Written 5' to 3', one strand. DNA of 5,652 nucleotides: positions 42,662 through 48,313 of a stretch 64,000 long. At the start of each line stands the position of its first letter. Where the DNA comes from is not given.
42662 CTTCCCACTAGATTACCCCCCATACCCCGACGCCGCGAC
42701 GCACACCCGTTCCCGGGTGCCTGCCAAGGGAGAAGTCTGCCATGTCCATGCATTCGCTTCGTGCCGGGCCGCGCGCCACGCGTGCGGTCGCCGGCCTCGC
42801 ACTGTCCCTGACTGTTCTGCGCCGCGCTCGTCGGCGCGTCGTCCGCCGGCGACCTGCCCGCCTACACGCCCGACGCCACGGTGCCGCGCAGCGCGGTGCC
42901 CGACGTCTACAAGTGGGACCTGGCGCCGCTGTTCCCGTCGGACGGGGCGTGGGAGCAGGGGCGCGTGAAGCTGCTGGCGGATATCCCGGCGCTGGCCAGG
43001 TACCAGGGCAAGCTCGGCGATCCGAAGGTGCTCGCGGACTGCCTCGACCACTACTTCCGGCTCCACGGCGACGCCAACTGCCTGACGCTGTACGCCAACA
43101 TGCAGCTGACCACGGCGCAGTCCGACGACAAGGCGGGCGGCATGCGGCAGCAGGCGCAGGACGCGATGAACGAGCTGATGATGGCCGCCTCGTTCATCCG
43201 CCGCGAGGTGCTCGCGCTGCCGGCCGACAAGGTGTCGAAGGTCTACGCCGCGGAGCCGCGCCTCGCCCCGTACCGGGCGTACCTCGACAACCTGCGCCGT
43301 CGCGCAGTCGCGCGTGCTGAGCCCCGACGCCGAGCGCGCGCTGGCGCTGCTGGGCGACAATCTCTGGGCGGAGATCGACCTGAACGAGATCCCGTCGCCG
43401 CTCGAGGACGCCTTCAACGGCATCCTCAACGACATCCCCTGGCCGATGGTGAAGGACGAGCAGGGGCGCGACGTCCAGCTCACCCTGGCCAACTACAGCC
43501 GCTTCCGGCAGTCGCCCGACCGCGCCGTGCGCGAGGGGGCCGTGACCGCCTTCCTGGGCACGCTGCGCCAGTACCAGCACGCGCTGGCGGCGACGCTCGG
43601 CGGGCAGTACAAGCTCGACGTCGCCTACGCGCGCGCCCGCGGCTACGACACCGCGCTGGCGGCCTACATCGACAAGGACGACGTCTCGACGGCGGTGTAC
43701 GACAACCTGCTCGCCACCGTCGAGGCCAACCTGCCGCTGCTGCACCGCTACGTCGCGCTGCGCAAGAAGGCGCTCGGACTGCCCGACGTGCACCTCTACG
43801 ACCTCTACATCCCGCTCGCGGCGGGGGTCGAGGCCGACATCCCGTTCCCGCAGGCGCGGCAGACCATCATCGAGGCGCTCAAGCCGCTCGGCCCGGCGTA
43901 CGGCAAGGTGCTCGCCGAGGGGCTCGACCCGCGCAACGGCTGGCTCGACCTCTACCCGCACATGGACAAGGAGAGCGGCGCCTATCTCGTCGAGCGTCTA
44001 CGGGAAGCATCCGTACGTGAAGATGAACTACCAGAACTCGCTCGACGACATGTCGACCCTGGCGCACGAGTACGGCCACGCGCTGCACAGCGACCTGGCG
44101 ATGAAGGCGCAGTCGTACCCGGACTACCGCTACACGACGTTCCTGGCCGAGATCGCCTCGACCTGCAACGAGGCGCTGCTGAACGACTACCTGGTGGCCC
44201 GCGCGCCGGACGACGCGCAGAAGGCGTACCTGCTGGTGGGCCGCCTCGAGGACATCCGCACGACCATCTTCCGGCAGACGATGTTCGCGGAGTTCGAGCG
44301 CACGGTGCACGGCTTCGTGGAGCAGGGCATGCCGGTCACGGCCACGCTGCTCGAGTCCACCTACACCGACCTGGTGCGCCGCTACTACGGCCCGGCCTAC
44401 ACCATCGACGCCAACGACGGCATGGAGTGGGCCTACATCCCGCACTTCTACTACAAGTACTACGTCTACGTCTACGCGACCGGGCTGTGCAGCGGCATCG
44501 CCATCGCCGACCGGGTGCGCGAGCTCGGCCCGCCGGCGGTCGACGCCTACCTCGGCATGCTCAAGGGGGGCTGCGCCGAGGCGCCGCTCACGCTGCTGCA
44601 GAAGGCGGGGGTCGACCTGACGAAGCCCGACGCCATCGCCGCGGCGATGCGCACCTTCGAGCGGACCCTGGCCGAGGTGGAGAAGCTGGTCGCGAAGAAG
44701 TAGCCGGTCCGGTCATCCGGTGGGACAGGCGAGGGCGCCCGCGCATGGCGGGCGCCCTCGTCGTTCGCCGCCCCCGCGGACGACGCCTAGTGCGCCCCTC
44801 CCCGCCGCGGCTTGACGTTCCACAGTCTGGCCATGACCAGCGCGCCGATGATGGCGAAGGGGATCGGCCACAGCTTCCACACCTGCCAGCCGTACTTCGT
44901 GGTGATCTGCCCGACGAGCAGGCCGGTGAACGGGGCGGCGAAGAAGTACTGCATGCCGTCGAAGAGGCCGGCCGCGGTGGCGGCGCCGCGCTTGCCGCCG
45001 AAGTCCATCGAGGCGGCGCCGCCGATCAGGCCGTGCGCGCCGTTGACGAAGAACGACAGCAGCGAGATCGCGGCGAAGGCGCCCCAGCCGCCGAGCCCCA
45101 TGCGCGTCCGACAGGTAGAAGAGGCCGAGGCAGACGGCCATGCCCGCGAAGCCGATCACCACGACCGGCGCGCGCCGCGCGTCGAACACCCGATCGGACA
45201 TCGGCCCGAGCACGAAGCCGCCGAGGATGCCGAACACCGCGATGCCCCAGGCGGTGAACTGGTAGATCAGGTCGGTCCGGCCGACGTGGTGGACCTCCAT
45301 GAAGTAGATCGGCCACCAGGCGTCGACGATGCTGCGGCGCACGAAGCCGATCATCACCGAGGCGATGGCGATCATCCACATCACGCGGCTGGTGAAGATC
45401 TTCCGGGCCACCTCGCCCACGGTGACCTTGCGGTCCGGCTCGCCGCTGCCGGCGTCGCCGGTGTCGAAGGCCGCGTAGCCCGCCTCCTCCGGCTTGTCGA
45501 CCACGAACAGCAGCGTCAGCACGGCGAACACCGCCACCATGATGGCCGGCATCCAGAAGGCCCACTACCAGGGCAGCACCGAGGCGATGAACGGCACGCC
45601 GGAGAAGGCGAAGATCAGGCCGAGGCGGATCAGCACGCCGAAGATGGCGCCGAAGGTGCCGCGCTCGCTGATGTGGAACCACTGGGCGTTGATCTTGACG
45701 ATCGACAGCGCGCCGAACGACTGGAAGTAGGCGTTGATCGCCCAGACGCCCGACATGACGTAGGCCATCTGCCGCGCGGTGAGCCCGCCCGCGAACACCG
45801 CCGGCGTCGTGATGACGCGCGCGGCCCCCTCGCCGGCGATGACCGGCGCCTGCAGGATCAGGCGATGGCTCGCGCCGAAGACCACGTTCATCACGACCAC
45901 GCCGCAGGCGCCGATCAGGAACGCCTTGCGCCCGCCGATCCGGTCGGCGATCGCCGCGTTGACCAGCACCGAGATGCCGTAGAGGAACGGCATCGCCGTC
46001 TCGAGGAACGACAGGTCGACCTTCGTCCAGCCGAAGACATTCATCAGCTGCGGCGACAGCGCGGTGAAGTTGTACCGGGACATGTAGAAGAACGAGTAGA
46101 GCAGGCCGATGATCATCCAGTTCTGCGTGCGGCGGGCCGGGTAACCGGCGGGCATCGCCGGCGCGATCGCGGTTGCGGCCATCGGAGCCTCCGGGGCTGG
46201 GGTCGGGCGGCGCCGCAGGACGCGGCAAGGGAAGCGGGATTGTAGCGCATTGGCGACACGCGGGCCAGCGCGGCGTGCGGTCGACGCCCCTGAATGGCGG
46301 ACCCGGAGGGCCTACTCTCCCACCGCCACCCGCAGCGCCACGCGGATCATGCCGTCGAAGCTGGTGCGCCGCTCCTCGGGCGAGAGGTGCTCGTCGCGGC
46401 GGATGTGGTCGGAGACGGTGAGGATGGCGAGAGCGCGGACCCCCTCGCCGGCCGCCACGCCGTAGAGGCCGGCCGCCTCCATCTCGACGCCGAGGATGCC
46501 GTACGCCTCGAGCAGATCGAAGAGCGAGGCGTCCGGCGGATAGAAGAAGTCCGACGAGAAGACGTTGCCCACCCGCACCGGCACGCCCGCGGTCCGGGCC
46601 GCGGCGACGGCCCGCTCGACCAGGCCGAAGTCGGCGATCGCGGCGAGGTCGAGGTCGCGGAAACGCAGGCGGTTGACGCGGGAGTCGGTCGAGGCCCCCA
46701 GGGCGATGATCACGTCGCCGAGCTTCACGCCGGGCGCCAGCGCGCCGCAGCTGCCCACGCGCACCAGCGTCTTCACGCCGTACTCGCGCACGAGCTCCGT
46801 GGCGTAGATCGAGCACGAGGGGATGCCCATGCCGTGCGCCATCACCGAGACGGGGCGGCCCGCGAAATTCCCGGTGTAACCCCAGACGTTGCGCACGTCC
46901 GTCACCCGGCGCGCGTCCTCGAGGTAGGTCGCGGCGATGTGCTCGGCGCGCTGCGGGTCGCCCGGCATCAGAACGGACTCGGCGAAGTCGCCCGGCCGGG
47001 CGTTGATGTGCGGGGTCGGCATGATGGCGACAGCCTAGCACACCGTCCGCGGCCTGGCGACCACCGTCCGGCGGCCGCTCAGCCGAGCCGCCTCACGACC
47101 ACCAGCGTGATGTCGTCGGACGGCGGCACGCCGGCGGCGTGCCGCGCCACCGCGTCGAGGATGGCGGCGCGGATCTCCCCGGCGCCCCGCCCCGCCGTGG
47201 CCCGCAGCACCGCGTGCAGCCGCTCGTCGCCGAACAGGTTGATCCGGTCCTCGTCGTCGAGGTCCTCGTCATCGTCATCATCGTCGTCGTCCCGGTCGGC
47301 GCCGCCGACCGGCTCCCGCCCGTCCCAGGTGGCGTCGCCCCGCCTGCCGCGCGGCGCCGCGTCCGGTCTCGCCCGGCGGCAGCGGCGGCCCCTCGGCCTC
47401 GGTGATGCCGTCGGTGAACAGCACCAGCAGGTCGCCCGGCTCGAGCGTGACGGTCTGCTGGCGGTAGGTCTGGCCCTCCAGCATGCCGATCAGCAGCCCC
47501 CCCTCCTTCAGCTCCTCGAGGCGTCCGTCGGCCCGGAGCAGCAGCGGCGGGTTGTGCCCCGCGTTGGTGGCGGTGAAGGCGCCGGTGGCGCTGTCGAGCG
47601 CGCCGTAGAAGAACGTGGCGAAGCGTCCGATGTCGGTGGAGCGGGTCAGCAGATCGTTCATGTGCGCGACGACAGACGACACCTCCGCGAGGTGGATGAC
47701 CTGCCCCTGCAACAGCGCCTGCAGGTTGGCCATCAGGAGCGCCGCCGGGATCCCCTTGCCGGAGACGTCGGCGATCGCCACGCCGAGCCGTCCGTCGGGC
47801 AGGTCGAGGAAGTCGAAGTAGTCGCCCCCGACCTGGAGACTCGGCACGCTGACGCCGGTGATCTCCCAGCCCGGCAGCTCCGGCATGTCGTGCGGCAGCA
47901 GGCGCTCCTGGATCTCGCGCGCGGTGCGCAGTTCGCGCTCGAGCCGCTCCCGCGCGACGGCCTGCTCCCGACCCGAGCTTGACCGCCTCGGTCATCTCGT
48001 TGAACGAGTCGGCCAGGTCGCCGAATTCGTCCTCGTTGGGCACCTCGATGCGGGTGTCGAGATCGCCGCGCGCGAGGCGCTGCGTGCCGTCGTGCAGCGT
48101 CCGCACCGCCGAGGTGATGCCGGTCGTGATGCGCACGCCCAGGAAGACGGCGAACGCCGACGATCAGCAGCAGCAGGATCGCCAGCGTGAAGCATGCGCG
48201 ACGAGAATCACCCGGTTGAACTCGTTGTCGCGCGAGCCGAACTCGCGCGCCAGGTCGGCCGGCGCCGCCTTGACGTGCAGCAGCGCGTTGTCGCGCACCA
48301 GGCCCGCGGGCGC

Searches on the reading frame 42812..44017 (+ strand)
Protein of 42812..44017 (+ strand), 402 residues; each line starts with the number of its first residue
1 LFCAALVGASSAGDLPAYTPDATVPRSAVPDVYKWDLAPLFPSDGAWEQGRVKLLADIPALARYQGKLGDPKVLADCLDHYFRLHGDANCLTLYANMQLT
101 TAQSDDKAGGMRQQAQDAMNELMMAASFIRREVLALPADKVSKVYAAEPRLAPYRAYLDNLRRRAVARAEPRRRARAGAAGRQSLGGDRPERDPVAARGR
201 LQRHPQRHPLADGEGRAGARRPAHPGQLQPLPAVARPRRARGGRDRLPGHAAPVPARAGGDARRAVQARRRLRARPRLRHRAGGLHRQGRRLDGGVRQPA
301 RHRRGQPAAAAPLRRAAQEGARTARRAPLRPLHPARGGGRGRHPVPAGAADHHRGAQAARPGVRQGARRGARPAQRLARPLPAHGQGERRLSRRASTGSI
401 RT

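Call 11: search_protein_families(library=pfam, proteins=[window:42812-44017:+], max_evalue=0.01)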
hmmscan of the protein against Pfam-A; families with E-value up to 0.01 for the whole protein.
window:42812-44017:+ (402 aa): 1 family
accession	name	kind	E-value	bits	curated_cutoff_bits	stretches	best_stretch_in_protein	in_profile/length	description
PF08439.15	Peptidase_M3_N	-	5.9e-05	23.6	25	1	132-165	1-34/70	Oligopeptidase F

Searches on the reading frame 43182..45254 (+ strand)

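Call 11: search_protein_families(library=pfam, proteins=[window:43182-45254:+], max_evalue=0.01)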
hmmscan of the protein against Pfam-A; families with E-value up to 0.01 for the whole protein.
window:43182-45254:+ (691 aa): 1 family
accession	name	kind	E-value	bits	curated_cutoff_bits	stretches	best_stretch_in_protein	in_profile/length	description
PF01432.26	Peptidase_M3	-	3.6e-15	56.7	27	1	109-271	3-205/457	Peptidase family M3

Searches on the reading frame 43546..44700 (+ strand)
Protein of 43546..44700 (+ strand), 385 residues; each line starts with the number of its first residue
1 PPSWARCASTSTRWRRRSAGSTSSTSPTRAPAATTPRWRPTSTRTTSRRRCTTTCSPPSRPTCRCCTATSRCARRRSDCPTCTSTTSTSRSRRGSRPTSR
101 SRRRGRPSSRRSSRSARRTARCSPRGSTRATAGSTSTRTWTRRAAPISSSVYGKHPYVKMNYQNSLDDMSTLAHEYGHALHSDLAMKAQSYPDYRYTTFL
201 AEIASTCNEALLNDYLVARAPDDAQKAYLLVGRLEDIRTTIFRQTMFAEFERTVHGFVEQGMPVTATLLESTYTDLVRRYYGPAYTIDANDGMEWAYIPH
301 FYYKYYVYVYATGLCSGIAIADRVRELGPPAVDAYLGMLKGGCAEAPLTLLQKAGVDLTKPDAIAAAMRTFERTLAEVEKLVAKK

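Call 11: search_protein_families(library=pfam, proteins=[window:43546-44700:+], max_evalue=0.01)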
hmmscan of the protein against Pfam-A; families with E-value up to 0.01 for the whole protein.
window:43546-44700:+ (385 aa): 1 family
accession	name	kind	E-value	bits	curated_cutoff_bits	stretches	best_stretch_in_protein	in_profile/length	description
PF01432.26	Peptidase_M3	-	6.8e-44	151.4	27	1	150-369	213-456/457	Peptidase family M3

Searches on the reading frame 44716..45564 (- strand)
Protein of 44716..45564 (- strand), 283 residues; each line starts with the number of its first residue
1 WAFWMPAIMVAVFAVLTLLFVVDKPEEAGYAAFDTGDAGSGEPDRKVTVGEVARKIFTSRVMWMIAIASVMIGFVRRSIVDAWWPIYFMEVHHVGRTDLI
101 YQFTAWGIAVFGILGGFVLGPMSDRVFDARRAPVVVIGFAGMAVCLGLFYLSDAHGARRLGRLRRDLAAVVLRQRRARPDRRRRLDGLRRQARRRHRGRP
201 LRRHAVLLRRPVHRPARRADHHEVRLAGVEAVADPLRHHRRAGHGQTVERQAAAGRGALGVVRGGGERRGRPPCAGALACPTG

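Call 11: search_protein_families(library=pfam, proteins=[window:44716-45564:-], max_evalue=0.01)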
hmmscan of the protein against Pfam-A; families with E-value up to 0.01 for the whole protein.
window:44716-45564:- (283 aa): 2 families
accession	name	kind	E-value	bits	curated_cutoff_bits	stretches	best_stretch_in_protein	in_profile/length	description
PF07690.21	MFS_1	-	3.4e-13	49.7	33.4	1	1-151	152-290/347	Major Facilitator Superfamily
PF05978.22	UNC-93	-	0.0093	15.6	22.9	0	54-152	181-279/379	Ion channel regulatory protein UNC-93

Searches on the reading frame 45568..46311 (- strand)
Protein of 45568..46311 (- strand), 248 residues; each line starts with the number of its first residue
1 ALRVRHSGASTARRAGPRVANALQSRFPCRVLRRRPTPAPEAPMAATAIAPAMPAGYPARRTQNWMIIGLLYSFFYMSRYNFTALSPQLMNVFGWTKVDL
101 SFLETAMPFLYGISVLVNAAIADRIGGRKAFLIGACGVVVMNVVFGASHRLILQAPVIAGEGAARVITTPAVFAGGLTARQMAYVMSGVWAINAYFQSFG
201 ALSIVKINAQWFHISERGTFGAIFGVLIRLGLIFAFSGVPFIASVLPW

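Call 11: search_protein_families(library=pfam, proteins=[window:45568-46311:-], max_evalue=0.01)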
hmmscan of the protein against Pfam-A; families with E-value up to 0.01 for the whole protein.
window:45568-46311:- (248 aa): 1 family
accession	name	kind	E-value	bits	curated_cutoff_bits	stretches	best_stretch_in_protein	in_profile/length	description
PF07690.21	MFS_1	-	1.3e-08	34.7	33.4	1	69-248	2-150/347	Major Facilitator Superfamily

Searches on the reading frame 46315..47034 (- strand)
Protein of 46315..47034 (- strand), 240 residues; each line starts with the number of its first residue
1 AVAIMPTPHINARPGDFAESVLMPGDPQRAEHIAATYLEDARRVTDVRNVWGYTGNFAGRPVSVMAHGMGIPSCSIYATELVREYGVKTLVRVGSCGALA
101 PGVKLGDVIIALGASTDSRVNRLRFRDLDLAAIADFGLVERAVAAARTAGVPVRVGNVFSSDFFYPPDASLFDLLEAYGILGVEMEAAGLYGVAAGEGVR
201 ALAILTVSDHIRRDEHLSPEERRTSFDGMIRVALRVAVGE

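Call 11: search_protein_families(library=pfam, proteins=[window:46315-47034:-], max_evalue=0.01)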
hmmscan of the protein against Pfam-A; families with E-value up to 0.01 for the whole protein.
window:46315-47034:- (240 aa): 1 family
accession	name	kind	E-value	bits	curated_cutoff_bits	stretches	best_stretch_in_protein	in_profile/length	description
PF01048.26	PNP_UDP_1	-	9.9e-38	130.3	25.1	1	21-222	3-213/233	Phosphorylase superfamily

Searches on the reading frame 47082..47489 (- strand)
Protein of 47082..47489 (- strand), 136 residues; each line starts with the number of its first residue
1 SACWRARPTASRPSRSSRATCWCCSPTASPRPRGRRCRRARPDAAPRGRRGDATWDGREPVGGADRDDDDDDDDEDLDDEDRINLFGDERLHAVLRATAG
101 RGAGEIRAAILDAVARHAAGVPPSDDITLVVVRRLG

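Call 68: search_protein_families(library=pfam, proteins=[window:47082-47489:-], max_evalue=0.01)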
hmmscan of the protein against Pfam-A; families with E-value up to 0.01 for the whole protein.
window:47082-47489:- (136 aa): 1 family
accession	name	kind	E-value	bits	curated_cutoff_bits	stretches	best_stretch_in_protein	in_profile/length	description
PF07228.17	SpoIIE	-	1.7e-05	25.3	25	1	81-134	139-191/192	Stage II sporulation protein E (SpoIIE)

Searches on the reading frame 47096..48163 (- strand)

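Call 11: search_protein_families(library=pfam, proteins=[window:47096-48163:-], max_evalue=0.01)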
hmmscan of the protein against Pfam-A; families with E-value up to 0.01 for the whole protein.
window:47096-48163:- (356 aa): 1 family
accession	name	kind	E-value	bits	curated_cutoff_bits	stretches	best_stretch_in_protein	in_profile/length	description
PF00672.30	HAMP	-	1.3e-13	51.4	25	1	16-60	6-50/53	HAMP domain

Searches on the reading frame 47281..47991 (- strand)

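Call 11: search_protein_families(library=pfam, proteins=[window:47281-47991:-], max_evalue=0.01)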
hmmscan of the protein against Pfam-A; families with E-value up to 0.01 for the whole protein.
window:47281-47991:- (237 aa): 1 family
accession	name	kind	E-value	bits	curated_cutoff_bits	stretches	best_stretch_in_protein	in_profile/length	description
PF07228.17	SpoIIE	-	1.2e-41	143.2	25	1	65-203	1-138/192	Stage II sporulation protein E (SpoIIE)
